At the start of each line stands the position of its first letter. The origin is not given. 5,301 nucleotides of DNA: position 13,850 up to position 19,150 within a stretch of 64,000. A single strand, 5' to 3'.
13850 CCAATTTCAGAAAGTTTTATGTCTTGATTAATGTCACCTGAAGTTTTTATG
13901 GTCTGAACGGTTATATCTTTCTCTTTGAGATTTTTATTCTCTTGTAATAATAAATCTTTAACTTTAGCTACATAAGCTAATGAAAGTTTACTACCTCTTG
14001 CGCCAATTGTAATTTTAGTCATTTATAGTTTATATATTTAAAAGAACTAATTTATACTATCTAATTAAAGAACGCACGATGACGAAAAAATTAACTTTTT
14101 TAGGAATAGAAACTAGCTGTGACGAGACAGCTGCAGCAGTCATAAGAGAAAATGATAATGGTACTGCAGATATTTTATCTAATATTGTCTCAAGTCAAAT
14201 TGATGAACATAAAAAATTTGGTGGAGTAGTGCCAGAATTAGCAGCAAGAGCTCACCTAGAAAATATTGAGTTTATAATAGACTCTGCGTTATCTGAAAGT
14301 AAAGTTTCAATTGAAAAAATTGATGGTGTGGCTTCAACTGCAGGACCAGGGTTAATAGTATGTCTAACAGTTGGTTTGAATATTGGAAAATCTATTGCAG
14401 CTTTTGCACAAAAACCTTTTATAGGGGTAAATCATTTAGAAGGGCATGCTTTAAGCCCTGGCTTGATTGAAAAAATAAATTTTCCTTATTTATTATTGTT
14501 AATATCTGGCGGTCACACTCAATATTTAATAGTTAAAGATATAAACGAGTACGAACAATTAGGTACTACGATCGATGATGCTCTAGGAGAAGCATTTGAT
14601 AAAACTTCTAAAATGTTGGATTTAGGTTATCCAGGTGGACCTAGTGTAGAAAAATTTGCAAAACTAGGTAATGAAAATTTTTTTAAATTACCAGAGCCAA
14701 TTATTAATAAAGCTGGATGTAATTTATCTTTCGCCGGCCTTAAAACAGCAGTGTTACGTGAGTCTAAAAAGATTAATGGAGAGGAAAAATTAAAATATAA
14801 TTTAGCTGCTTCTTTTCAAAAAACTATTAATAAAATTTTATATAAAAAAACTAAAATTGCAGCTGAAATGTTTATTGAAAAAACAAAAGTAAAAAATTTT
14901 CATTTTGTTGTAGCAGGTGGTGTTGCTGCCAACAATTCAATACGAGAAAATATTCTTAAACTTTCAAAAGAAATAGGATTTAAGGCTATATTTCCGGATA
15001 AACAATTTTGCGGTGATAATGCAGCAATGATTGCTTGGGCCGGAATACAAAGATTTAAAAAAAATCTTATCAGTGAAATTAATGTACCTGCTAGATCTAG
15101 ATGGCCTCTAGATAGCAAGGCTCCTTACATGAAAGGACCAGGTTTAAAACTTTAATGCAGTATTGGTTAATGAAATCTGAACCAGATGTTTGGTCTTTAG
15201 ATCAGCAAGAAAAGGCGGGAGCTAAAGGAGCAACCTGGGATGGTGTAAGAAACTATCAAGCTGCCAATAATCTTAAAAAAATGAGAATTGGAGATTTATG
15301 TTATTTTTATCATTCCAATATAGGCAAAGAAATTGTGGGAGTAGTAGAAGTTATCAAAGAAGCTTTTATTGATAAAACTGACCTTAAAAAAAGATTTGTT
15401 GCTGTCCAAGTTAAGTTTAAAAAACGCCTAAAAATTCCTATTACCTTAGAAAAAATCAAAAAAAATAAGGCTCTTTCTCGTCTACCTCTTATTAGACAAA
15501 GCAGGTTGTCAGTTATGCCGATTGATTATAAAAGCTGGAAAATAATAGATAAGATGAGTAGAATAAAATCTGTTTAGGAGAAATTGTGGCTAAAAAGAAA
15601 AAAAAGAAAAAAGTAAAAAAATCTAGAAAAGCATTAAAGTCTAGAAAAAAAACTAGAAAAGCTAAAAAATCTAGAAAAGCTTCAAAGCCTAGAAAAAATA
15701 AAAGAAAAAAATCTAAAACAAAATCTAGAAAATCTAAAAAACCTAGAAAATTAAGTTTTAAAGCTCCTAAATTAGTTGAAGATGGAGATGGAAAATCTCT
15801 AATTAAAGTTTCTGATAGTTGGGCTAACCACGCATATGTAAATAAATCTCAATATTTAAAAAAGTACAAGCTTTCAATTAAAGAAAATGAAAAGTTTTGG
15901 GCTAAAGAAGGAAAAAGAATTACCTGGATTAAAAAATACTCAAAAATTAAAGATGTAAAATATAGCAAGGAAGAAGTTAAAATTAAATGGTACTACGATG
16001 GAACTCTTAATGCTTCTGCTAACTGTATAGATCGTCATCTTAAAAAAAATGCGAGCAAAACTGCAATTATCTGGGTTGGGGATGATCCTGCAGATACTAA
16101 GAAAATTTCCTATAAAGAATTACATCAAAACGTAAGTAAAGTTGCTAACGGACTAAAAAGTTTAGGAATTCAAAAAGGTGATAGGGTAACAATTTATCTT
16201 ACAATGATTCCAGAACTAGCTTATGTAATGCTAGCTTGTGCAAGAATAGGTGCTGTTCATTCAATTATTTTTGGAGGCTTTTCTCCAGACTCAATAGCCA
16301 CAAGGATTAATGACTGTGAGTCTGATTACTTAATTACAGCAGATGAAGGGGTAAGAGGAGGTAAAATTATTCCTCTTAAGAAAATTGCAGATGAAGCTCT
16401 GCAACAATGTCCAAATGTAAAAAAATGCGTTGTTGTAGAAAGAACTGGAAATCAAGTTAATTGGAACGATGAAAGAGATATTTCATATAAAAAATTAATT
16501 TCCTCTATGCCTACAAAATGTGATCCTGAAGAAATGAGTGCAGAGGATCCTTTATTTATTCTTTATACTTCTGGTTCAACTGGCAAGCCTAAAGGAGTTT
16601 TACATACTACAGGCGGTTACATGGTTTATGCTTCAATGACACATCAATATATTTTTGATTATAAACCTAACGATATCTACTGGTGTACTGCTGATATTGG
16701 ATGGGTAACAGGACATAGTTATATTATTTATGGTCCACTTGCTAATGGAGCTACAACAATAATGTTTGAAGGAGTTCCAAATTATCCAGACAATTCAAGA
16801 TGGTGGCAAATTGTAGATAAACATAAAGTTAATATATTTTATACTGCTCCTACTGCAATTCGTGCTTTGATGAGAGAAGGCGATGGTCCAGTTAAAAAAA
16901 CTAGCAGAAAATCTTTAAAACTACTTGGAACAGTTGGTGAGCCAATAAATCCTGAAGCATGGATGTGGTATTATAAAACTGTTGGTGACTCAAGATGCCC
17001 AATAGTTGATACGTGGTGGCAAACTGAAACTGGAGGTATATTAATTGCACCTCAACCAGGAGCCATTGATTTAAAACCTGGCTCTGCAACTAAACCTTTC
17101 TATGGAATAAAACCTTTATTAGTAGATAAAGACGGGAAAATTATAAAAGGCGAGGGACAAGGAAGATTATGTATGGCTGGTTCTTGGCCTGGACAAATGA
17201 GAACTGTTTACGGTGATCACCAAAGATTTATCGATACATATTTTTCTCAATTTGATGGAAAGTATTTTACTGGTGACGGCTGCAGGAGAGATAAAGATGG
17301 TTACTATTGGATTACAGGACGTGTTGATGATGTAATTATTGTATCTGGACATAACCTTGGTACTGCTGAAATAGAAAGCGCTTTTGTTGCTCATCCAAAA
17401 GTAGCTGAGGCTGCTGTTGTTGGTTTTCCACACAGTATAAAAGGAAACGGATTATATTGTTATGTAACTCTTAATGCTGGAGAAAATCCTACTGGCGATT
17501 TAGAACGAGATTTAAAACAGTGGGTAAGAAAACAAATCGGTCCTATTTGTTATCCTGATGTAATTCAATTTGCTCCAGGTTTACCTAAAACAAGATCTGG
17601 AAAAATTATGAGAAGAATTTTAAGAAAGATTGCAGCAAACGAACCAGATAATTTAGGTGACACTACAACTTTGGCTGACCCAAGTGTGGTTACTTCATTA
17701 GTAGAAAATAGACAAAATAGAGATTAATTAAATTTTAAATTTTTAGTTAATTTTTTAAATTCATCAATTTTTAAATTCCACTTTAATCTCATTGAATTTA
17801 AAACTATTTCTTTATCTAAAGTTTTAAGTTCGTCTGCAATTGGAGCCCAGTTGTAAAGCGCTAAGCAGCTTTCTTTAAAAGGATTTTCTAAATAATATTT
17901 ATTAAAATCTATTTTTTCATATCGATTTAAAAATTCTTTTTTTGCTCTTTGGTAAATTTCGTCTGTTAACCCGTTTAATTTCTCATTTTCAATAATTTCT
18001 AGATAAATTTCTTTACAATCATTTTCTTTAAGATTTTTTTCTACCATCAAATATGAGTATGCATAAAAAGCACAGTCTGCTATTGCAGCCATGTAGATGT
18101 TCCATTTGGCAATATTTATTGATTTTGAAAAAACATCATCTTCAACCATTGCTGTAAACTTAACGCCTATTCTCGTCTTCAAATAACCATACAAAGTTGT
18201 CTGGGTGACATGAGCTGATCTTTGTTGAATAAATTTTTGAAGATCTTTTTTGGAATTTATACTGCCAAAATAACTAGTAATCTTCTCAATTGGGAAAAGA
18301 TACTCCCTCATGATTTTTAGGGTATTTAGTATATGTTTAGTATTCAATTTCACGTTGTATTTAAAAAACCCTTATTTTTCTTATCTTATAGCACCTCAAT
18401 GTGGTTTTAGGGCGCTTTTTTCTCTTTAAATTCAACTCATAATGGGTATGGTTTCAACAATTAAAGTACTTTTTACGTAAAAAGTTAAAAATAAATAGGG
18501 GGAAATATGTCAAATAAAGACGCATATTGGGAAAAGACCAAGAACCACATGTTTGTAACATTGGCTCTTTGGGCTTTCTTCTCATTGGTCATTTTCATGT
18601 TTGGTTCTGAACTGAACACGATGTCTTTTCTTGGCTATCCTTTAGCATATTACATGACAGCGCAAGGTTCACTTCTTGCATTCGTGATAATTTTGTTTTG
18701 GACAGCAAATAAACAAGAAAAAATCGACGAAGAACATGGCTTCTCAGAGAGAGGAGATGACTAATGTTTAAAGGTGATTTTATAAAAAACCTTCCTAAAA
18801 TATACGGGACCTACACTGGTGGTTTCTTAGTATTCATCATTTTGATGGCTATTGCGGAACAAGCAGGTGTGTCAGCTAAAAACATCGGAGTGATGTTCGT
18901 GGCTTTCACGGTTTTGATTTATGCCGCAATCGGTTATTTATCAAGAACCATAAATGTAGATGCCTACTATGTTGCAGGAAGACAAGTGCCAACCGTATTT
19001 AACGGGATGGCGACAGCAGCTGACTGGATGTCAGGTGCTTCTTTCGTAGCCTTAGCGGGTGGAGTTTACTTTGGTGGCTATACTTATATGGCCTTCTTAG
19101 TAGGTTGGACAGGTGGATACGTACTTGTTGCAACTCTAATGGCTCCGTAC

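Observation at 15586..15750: Acetyl-CoA synthetase with a histone-tail-like poly-Lys/Arg N-terminal extension built from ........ repeats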

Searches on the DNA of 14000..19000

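Call 34: search_rna_families(source=window, start=14000, end=19000, threshold=evalue, max_evalue=1)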
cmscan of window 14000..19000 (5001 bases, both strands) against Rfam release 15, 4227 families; matches with E-value up to 1: 0.
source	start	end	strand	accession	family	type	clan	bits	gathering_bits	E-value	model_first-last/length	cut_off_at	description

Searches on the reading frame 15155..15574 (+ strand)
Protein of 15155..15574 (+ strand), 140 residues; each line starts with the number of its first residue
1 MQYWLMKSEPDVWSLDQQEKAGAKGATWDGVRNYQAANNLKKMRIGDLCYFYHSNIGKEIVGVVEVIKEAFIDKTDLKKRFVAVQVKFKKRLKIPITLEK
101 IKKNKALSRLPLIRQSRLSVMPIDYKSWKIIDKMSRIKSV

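Call 18: search_protein_families(library=pfam, proteins=[window:15155-15574:+], max_evalue=0.01)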
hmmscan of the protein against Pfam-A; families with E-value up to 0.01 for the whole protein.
window:15155-15574:+ (140 aa): 1 family
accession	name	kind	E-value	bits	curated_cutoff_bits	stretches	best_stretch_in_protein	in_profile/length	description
PF01878.24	EVE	-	4.4e-43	147.2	23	1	2-134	1-145/145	EVE domain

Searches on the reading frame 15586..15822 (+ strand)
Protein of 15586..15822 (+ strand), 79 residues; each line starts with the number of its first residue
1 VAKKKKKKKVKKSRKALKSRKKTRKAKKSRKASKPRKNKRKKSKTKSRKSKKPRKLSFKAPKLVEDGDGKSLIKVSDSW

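Call 59: search_protein_families(library=pfam, proteins=[window:15586-15822:+], max_evalue=10)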
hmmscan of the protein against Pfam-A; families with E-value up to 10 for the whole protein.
seq(79 aa): 1 family
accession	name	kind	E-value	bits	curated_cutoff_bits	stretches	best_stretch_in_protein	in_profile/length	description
PF01080.22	Presenilin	-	9.7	5.3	34.3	1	11-49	234-317/408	Presenilin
